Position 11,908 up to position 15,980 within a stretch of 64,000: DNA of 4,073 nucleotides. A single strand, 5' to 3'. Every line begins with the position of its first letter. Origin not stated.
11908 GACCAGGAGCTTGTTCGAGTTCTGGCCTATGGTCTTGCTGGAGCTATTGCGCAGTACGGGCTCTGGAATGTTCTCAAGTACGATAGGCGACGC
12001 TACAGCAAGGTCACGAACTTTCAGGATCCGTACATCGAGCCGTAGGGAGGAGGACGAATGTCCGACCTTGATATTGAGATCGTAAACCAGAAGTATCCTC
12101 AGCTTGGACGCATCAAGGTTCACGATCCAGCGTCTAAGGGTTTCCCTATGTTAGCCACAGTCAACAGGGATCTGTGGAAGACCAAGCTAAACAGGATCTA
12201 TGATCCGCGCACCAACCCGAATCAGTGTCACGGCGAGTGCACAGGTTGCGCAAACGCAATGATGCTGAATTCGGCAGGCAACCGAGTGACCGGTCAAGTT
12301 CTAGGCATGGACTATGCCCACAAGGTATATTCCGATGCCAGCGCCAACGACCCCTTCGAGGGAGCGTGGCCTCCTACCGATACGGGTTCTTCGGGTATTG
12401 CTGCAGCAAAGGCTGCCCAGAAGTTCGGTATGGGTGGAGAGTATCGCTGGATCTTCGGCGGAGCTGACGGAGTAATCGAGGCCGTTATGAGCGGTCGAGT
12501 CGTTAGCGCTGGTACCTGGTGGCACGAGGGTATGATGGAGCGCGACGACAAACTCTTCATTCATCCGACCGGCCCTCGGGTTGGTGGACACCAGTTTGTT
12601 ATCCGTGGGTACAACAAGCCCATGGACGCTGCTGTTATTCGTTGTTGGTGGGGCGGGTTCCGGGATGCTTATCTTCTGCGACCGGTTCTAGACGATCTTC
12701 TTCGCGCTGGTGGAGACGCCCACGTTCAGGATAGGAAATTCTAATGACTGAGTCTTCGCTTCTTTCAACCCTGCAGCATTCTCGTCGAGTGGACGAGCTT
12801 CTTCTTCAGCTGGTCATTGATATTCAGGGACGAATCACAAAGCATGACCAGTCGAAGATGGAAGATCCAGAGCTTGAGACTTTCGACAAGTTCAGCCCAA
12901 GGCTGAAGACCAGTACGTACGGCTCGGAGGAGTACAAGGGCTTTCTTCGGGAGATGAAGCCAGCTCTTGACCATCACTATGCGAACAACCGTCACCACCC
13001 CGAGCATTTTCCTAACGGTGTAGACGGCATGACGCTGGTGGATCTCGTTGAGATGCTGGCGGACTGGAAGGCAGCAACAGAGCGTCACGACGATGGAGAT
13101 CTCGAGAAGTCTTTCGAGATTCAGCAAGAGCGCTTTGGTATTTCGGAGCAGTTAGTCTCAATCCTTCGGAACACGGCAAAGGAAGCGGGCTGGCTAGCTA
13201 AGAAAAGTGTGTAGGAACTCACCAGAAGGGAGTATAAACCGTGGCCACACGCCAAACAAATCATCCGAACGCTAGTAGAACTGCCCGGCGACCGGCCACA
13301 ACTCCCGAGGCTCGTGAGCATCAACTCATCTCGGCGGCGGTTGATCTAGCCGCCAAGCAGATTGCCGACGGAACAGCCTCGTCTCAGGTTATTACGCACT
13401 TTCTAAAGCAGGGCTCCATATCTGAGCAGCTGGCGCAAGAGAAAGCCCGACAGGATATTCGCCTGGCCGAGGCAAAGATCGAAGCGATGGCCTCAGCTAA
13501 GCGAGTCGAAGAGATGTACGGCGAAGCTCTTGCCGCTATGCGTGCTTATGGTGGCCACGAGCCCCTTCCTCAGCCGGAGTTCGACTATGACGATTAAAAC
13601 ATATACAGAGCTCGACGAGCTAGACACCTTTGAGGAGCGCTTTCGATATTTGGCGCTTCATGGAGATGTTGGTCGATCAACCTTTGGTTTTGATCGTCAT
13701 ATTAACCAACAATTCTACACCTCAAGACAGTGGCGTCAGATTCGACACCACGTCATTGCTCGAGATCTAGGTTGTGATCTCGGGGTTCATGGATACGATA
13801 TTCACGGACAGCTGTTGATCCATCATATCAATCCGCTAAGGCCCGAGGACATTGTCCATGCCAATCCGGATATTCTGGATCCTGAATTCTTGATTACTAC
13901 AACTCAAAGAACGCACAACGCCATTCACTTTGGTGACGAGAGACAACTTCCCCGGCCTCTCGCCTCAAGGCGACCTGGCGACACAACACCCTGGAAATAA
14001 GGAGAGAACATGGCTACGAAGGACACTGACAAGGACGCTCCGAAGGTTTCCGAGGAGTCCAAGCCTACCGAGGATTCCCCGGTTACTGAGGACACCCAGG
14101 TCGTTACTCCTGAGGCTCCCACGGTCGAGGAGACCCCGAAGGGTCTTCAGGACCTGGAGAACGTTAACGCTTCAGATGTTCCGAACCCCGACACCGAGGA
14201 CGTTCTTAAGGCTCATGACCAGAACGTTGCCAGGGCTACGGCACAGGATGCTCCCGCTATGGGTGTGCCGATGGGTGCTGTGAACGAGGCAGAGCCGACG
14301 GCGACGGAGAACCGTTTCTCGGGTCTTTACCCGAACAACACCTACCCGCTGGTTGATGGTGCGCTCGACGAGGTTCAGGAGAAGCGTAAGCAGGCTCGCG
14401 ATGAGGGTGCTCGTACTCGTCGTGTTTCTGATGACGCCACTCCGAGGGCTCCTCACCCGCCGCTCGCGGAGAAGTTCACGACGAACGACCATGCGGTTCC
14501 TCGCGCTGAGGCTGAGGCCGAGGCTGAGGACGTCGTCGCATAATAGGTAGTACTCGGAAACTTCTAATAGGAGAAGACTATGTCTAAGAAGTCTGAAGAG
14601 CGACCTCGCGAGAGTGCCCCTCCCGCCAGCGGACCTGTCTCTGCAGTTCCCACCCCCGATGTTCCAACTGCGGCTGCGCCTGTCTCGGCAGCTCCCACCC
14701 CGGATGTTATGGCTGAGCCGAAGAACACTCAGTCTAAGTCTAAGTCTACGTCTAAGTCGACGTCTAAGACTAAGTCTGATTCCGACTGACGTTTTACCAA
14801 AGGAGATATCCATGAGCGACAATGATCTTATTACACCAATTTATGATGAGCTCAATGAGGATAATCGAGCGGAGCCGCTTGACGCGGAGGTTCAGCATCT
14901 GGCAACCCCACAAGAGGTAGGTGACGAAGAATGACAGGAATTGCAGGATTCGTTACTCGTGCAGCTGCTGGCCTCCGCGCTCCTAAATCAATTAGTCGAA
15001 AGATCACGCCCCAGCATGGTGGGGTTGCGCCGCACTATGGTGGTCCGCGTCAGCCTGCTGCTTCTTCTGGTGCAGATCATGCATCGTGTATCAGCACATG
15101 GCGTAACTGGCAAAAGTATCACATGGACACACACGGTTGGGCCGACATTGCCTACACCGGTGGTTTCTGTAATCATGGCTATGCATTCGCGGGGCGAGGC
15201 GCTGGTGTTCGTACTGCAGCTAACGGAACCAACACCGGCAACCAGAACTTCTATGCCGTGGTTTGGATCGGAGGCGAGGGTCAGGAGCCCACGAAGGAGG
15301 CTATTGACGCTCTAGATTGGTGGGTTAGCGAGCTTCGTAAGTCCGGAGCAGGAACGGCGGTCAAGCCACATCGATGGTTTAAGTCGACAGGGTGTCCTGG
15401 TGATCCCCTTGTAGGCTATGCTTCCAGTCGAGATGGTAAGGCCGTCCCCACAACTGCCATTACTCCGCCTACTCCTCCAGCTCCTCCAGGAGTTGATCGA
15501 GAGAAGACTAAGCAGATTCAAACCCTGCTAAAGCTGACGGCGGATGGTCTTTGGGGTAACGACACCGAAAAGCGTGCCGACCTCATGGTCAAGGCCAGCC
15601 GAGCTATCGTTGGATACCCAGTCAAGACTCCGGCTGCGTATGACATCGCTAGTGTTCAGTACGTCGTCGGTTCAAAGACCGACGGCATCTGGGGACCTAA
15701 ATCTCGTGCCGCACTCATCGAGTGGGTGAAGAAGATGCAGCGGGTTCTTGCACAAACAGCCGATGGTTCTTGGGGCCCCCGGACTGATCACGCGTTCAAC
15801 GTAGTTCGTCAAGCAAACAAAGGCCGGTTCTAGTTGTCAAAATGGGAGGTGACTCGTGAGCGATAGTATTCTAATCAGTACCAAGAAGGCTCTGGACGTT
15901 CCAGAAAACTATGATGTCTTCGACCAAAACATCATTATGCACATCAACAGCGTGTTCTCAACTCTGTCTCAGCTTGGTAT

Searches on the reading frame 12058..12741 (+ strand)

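Call 91: search_protein_families(library=phrogs, proteins=[window:12058-12741:+], max_evalue=0.0001)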
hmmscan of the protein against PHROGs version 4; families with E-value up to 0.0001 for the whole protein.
window:12058-12741:+ (228 aa): 1 family
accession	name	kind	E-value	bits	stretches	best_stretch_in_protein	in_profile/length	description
phrog_16701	-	other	9.8e-25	88.3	1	15-223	4-228/234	peptidase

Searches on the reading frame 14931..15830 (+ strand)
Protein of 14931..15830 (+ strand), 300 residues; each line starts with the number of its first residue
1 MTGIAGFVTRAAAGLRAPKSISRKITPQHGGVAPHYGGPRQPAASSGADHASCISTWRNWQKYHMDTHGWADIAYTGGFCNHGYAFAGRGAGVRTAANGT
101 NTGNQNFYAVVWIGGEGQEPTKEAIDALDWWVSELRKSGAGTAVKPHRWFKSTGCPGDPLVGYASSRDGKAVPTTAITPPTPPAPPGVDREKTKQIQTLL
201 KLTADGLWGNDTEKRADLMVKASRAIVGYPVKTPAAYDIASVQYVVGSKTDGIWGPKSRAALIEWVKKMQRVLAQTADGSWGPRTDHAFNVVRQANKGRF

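Call 91: search_protein_families(library=phrogs, proteins=[window:14931-15830:+], max_evalue=0.0001)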
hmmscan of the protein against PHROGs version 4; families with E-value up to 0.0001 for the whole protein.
window:14931-15830:+ (300 aa): 2 families
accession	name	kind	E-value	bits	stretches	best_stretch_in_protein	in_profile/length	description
phrog_1493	-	lysis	4.3e-26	93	1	47-292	43-308/394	endolysin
phrog_2649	-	lysis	2.3e-06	28.7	0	248-294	198-240/261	endolysin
